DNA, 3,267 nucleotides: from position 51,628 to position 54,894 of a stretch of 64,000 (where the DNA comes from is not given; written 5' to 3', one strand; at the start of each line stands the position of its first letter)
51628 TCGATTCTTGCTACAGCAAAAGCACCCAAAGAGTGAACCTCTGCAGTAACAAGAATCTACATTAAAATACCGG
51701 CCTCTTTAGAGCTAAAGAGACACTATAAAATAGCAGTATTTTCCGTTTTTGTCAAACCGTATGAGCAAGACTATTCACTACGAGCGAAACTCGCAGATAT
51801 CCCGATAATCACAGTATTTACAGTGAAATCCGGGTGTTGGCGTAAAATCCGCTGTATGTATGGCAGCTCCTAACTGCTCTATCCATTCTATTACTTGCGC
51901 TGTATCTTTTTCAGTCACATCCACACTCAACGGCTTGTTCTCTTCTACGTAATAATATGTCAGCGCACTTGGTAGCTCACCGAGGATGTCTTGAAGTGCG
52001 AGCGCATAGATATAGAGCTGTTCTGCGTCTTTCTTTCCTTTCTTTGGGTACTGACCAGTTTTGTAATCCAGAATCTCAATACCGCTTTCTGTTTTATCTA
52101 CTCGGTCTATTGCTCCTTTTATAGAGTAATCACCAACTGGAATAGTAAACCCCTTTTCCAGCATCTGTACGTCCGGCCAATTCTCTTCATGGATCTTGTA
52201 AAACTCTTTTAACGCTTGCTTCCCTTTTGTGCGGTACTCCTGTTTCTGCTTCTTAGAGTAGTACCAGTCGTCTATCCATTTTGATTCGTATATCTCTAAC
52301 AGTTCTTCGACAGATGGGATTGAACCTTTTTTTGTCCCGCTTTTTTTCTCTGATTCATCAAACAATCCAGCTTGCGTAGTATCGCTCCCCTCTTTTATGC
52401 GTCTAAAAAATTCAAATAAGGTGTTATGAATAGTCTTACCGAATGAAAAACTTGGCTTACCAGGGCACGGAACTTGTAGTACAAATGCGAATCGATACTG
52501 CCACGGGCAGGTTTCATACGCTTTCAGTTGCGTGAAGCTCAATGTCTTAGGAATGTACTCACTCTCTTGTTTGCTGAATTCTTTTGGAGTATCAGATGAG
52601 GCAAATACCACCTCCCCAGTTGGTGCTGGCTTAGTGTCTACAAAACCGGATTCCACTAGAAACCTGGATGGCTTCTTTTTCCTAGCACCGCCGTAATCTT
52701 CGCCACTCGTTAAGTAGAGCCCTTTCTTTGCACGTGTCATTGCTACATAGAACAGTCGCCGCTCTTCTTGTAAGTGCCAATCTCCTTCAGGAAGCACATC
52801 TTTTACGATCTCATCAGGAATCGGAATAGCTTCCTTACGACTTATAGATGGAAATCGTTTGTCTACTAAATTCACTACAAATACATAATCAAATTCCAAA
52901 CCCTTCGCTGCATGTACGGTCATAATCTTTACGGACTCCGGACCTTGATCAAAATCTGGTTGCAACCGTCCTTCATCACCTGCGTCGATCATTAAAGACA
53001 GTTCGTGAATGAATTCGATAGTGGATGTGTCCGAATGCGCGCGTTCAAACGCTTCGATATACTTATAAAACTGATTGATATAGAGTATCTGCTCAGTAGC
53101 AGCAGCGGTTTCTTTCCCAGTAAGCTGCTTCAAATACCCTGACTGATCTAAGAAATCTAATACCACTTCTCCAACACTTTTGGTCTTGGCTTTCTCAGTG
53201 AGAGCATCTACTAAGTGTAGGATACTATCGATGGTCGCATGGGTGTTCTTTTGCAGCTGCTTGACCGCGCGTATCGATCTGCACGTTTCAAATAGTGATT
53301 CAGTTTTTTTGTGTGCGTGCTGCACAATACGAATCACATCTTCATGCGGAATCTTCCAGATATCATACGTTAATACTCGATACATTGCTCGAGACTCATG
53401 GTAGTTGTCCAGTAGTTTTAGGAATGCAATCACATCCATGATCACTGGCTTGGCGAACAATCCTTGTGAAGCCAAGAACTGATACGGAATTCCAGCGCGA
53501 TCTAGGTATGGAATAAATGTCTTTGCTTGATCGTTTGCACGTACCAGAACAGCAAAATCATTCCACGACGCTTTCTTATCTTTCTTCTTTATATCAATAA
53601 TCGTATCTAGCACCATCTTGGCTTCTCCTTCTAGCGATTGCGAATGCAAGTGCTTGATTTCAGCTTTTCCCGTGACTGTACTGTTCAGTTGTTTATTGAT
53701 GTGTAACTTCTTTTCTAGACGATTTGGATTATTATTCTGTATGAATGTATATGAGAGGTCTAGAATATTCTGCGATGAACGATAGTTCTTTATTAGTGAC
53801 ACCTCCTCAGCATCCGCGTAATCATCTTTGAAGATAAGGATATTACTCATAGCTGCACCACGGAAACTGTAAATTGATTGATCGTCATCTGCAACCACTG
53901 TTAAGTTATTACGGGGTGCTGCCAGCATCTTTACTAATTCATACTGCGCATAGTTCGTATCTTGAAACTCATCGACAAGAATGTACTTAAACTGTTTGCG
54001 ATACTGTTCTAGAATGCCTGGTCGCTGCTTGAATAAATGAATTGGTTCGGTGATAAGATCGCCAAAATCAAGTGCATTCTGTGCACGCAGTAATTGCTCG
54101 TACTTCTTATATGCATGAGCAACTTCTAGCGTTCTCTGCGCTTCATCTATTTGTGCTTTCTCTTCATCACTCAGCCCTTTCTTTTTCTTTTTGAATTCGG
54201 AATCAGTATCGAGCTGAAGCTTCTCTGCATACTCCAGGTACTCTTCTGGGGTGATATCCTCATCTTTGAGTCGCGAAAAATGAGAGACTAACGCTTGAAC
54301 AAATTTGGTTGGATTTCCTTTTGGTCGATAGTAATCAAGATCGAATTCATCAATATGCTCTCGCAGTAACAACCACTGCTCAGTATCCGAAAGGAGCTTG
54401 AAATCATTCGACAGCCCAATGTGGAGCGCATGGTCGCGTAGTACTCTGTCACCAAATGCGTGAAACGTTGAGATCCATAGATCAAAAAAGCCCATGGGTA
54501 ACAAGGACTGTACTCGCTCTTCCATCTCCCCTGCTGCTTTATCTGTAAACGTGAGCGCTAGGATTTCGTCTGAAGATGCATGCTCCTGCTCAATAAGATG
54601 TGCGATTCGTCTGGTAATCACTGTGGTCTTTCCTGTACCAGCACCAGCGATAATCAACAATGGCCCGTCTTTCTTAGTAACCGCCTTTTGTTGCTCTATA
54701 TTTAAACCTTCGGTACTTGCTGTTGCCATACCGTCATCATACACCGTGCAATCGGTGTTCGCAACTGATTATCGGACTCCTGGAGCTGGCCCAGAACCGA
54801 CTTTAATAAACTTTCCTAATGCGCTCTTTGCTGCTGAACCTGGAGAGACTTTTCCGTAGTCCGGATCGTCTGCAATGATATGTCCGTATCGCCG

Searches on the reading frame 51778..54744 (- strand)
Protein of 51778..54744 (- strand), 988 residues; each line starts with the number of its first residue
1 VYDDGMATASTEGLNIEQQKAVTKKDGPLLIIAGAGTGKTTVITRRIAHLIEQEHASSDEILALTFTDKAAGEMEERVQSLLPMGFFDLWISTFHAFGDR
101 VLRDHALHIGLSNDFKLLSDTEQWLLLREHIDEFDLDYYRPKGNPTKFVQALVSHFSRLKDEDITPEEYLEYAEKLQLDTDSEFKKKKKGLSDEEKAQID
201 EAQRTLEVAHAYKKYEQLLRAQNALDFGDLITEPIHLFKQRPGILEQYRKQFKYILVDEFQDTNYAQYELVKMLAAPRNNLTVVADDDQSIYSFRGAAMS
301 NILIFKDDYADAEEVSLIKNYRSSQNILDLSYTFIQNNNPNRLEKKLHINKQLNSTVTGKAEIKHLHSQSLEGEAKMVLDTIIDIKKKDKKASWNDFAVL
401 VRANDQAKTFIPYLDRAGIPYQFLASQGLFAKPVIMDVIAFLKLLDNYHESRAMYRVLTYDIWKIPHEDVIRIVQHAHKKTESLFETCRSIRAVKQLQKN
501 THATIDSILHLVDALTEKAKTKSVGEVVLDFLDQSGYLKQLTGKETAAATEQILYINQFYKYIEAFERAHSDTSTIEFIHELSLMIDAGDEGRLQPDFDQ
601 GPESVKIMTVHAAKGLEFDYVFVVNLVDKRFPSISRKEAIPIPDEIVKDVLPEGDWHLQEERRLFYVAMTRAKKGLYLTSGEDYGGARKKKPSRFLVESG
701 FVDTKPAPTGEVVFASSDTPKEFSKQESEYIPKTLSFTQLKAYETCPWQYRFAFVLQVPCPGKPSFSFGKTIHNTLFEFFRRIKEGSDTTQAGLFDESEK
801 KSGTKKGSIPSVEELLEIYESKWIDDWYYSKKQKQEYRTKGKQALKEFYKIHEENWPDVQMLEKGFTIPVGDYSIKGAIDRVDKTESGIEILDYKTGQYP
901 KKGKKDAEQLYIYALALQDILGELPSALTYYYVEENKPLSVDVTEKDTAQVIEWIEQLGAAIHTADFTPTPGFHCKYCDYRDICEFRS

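Call 3: search_protein_families(library=pfam, proteins=[window:51778-54744:-], max_evalue=1)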
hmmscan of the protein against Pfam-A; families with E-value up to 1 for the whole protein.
window:51778-54744:- (988 aa): 15 families
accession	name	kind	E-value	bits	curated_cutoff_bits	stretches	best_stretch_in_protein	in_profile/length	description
PF00580.27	UvrD-helicase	-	8.6e-84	281.8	23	1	14-309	1-270/271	UvrD/REP helicase N-terminal domain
PF13361.12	UvrD_C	-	1.6e-57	195.9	25.6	1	316-680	2-347/350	UvrD-like helicase C-terminal domain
PF12705.13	PDDEXK_1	-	2.1e-34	120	22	1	734-985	1-247/247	PD-(D/E)XK nuclease superfamily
PF13245.12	AAA_19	-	1.3e-26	93.7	25.1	1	18-295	1-134/134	AAA domain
PF13538.12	UvrD_C_2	-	1.4e-12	47.7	27.4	2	656-678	29-51/52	UvrD-like helicase C-terminal domain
PF01930.23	Cas_Cas4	-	4.9e-08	33.7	22.7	1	864-984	47-158/160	Domain of unknown function DUF83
PF01443.25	Viral_helicase1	-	5.4e-06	26.8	21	1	605-678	177-226/228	Viral superfamily 1 RNA helicase core domain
PF21445.3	ADDB_N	-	5.9e-06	26.1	26.6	1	31-189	2-159/290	ADDB, N-terminal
PF13604.12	AAA_30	-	3e-05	24.3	27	1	17-78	5-66/191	AAA domain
PF13087.12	AAA_12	-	0.00081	19.4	27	1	579-678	138-190/195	AAA domain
PF10926.14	DUF2800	-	0.0021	17.8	21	1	861-985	104-233/368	Protein of unknown function (DUF2800)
PF04851.21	ResIII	-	0.0031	17.9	22.5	1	20-82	17-77/164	Type III restriction enzyme, res subunit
PF24883.2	NPHP3_N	-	0.028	15.1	24.8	1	25-80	20-74/164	Nephrocystin 3, N-terminal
PF13086.12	AAA_11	-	0.03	14.5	27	1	15-80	3-74/257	AAA domain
PF13401.12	AAA_22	-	0.088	13.6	27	0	25-62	4-37/130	AAA domain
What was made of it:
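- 51778..54744 (-): UvrD helicase / PD-(D/E)XK nuclease fusion gene; a conserved downstream neighbour (context, not shown to be functionally linked). Pfam UvrD-helicase, UvrD_C and PDDEXK_1 (call 3).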

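Call 68: search_protein_families(library=padloc, proteins=[window:51778-54744:-], max_evalue=0.01)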
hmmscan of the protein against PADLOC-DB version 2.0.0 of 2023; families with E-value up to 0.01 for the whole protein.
window:51778-54744:- (988 aa): 68 families (the best 25 are shown)
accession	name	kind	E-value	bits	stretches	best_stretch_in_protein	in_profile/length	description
PDLC00114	GajB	-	8e-108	359.7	1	12-704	6-634/635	UrvD helicase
PDLC03802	RTasHel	-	1.7e-92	309.4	2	11-461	3-375/675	DRT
PDLC00132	GajB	-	1.5e-82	276.2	2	184-698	149-622/625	UrvD helicase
PDLC00117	GajB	-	1.3e-66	223.4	2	180-698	149-595/604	UrvD helicase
PDLC00107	GajB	-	1.7e-59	200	3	179-421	140-373/587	UrvD helicase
PDLC00103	GajB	-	3.9e-57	192.5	2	17-567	20-516/612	UrvD helicase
PDLC00127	GajB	-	3.7e-54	182.2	3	184-363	134-314/594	UrvD helicase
PDLC00130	GajB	-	9.4e-43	144.3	3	204-338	157-293/589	UrvD helicase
PDLC00121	GajB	-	2.8e-42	143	3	186-431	142-369/565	UrvD helicase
PDLC00119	GajB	-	6.8e-40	135.5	2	23-332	12-297/565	UrvD helicase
PDLC00123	GajB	-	8.4e-40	134.9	3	198-540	124-433/540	UrvD helicase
PDLC00122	GajB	-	3.5e-38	129.8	3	249-527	160-406/502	UrvD helicase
PDLC00104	GajB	-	7e-38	128.7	1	17-677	6-560/574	UrvD helicase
PDLC00110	GajB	-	5.3e-35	119.1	2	210-682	229-700/725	UrvD helicase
PDLC00112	GajB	-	4.6e-34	116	3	249-334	209-294/581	UrvD helicase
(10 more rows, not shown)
